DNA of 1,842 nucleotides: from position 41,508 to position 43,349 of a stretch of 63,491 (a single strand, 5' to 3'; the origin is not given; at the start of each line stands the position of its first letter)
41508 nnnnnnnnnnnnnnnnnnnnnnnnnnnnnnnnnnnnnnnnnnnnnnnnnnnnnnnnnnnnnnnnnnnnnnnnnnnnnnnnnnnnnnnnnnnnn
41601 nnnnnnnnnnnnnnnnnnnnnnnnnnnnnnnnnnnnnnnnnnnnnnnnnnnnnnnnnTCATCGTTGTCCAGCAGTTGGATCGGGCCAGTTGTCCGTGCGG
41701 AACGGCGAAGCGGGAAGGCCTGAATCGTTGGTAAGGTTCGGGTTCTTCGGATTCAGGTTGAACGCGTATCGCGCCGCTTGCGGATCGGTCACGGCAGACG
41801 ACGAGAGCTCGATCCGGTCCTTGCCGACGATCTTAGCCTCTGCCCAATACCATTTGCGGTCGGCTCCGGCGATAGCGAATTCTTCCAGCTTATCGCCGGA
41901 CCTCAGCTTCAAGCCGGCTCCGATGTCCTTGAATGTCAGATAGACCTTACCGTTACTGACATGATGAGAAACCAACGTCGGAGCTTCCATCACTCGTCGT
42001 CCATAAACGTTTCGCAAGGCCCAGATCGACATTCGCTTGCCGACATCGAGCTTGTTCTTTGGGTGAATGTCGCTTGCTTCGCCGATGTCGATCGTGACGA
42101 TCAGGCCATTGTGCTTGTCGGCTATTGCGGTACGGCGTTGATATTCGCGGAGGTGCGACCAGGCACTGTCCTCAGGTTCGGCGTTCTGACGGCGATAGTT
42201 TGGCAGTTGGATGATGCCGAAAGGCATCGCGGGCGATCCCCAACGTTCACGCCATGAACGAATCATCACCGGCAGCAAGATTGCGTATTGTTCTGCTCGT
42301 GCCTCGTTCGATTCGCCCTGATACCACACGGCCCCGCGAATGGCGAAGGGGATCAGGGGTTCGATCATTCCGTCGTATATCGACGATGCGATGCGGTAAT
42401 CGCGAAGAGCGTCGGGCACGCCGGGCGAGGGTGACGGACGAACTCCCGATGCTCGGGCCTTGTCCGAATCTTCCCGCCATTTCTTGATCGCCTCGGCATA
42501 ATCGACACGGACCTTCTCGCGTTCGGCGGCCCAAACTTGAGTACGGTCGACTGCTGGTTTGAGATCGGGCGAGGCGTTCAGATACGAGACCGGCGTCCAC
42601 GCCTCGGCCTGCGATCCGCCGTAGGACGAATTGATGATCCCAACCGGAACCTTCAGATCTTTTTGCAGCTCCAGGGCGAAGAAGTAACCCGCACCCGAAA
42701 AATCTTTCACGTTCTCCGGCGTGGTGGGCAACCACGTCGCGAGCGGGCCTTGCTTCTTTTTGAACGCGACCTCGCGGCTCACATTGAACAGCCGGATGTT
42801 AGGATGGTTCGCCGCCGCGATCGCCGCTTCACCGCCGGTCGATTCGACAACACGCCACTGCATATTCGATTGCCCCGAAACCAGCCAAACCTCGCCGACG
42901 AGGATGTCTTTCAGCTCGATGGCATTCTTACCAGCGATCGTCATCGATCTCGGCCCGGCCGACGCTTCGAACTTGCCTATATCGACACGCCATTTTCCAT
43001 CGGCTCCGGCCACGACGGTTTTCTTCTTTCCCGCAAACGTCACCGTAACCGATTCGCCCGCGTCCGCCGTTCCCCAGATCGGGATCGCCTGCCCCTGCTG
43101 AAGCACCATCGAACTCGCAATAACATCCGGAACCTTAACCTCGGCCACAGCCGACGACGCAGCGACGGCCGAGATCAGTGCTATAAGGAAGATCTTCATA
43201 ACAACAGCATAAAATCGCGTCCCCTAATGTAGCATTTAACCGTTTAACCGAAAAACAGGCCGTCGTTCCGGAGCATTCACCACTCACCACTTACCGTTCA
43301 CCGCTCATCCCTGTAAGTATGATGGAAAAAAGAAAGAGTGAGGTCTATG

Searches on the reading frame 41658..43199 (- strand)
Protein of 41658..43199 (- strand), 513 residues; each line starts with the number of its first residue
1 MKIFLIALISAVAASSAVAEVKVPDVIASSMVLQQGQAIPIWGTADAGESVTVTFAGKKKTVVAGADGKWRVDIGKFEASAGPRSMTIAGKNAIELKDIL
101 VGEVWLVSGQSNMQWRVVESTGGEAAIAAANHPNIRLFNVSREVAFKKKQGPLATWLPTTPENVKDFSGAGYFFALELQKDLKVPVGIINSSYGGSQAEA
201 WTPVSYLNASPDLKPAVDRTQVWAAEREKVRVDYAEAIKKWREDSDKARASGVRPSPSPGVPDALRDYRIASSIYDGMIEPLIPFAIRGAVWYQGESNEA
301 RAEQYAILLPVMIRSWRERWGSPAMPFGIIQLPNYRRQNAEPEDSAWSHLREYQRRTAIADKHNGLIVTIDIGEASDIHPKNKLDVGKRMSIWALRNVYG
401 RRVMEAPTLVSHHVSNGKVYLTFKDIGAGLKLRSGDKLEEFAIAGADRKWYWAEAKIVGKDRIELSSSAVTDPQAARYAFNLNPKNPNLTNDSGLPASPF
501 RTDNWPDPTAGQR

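Call 5: search_protein_families(library=pfam, proteins=[window:41658-43199:-], max_evalue=0.001)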
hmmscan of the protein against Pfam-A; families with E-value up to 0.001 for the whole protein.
window:41658-43199:- (513 aa): 1 family
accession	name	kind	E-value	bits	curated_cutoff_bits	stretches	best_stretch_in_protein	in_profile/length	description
PF03629.24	SASA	-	1.5e-18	67.6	24.8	2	103-204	3-101/226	Carbohydrate esterase, sialic acid-specific acetylesterase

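Call 11: find_related_loci(query=window:41658-43199:-, collection=genome_contigs, flank=10000)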
Query window:41658-43199:- (513 aa) in genome_contigs; peptide patterns used: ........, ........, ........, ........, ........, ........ (x = any residue, [..] = any of these).
599 stretches matched a pattern (row limit reached: there are more); 565 encode a relative of the query (tblastn E <= 1e-3); the best 80 are kept; 80 distinct loci.
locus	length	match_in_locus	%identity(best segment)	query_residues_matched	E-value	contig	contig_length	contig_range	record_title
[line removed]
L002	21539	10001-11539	72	1-513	0e+0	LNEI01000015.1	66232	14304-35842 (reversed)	MAG: Acidobacteria bacterium Ga0077534 Ga0077534_114.1, whole genome shotgun sequence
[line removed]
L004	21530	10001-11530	72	4-513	0e+0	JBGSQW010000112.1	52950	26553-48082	MAG: Pyrinomonadaceae bacterium isolate JTS-AC342 k141_439653, whole genome shotgun sequence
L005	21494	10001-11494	73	16-513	0e+0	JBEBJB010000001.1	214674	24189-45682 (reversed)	MAG: Pyrinomonadaceae bacterium isolate SF1_8 NODE_6_length_214674_cov_7.324712, whole genome shotgun sequence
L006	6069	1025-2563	71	1-513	0e+0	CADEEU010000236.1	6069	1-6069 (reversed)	MAG: uncultured Acidobacteria bacterium isolate Acidobacteria sp. RBC098 genome assembly, contig: MAG098_236, whole geno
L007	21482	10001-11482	73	20-513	0e+0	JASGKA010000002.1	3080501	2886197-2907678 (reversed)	MAG: Pyrinomonadaceae bacterium isolate 5N531 JMF-2111-06-0005.ont.bin.531_1, whole genome shotgun sequence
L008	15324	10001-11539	70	1-513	0e+0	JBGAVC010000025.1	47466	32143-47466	MAG: Pyrinomonadaceae bacterium isolate MAG_AAO_H10.68 AAOH10-68_opera_contig_2989, whole genome shotgun sequence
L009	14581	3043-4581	69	1-513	0e+0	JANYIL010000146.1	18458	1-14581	MAG: Chloracidobacterium sp. isolate GL140_2_metabinner_68 GL140_2_k141_2514823, whole genome shotgun sequence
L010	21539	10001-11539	69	1-513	0e+0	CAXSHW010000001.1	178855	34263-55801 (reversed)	MAG: uncultured Pyrinomonadaceae bacterium isolate private_X4_metawrap_bin.3 genome assembly, contig: private_X4_metawra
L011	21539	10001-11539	70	1-513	0e+0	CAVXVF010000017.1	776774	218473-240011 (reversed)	MAG: Blastocatellia bacterium isolate MFD04651.bin.2.179 genome assembly, contig: contig_317, whole genome shotgun seque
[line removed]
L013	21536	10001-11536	71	1-512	0e+0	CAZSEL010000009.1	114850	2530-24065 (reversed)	MAG TPA_asm: uncultured Chloracidobacterium sp. isolate SRP136066_co1_94 genome assembly, contig: NODE_79_length_114850_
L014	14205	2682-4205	71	3-513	0e+0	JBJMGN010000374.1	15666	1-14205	MAG: Pyrinomonadaceae bacterium isolate 12C18O_168h_50_P13_coass_bin_21 k141_1447901, whole genome shotgun sequence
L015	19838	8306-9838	68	4-513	0e+0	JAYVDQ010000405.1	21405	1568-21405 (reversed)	MAG: Chloracidobacterium sp. isolate GL34_DN_metabinner_36_sub GL34_DN_metabinner_36_sub_404, whole genome shotgun seque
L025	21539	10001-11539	65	1-513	0e+0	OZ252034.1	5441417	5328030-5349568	MAG: Pyrinomonadaceae bacterium isolate 41dda736-7ff2-45ff-a8fc-0584c9c3cda8 genome assembly, chromosome: 1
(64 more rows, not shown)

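Call 15: search_protein_families(library=pfam, proteins=[L007:5140-6507:+, L007:6693-7775:-, L007:7777-8808:-, L007:8808-9830:-, L003:2107-6282:+, L003:6367-7779:-, L025:5604-7223:-, L025:7706-9715:-, L012:8761-9840:-, L008:8842-9882:-], max_evalue=0.0001)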
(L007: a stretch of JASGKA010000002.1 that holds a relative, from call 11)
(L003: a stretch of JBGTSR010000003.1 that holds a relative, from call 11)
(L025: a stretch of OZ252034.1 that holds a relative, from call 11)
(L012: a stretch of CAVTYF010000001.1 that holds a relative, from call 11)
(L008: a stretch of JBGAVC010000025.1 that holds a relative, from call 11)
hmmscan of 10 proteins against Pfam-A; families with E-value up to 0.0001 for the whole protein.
L007:5140-6507:+ (455 aa): 2 families
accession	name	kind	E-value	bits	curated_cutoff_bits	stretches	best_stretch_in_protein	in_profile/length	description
PF13204.13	Apiosidase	-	6.5e-116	387.8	26.5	1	26-362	1-320/320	Apiosidase-like, catalytic domain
PF12904.13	Collagen_bind_2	-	1.4e-27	95.8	22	1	364-454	1-92/92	Putative collagen-binding domain of a collagenase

L007:6693-7775:- (360 aa): 2 families
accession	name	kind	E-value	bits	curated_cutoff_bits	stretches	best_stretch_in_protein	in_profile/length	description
PF18911.6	PKD_4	-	2e-13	50.6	27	1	297-354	23-80/85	PKD domain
PF00801.26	PKD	-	2.1e-10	40.9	23.5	1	294-352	13-75/80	PKD domain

L007:7777-8808:- (343 aa): 1 family
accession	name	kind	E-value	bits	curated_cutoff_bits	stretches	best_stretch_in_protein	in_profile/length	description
PF04616.20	Glyco_hydro_43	-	4.8e-33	115.2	32.2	1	41-315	10-264/288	Glycosyl hydrolases family 43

L007:8808-9830:- (340 aa): 1 family
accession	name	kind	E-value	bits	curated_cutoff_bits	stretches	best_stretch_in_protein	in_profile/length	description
PF04616.20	Glyco_hydro_43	-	9.8e-13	48.5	32.2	1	65-233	32-197/288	Glycosyl hydrolases family 43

L003:2107-6282:+ (1391 aa): 6 families
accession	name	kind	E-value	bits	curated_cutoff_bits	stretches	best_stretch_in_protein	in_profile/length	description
PF00932.25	LTD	-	3.5e-48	162.9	34.3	3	47-180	5-108/109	Lamin Tail Domain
PF06977.17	SdiA-regulated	-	9e-42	143.4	21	1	258-500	20-241/249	SdiA-regulated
PF03160.20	Calx-beta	-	3.7e-13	50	27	1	995-1110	6-118/119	Calx-beta domain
PF13449.12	Phytase-like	-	8.4e-11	42.7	27.6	1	261-376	4-137/284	Esterase-like activity of phytase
PF13620.12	CarboxypepD_reg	-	2e-08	34.9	32.3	1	1312-1387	2-79/82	Carboxypeptidase regulatory-like domain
PF01483.27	P_proprotein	-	5.2e-05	23.7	21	0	1153-1181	9-37/86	Proprotein convertase P-domain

L003:6367-7779:- (470 aa): 1 family
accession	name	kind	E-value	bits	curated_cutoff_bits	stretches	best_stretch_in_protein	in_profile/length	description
PF01553.26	Acyltransferase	-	2.7e-16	60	23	1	42-184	2-130/132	Acyltransferase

L025:5604-7223:- (539 aa): 2 families
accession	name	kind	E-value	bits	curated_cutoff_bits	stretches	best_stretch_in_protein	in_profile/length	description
PF04616.20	Glyco_hydro_43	-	1.3e-49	169.6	32.2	1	43-312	1-288/288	Glycosyl hydrolases family 43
PF17851.8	GH43_C2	-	1.9e-29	103.3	22.7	1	345-530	2-203/203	Beta xylosidase C-terminal Concanavalin A-like domain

L025:7706-9715:- (669 aa): 3 families
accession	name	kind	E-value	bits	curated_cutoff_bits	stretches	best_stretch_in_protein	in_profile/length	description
PF10566.15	Glyco_hydro_97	-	3.6e-62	210.7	32.5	1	321-574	6-275/275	Glycoside hydrolase 97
PF14508.12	GH97_N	-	7e-49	166.8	25.3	1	47-308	2-227/229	Glycosyl-hydrolase 97 N-terminal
PF14509.12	GH97_C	-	4.2e-17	62.6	25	1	576-666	1-94/97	Glycosyl-hydrolase 97 C-terminal, oligomerisation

L012:8761-9840:- (359 aa): 2 families
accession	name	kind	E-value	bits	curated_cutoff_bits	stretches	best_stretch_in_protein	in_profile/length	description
PF18911.6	PKD_4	-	2e-14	53.8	27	1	296-353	23-80/85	PKD domain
PF00801.26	PKD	-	1.5e-11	44.5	23.5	1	295-351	15-75/80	PKD domain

L008:8842-9882:- (346 aa): 1 family
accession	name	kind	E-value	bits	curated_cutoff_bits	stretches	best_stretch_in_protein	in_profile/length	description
PF04616.20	Glyco_hydro_43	-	5.4e-35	121.6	32.2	1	42-317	9-264/288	Glycosyl hydrolases family 43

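Call 25: find_encoding_contigs(protein=window:41658-43199:-, flank=10000, max_places=10)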
Protein window:41658-43199:- (513 aa): no gene with exactly this product is on record in the collection.
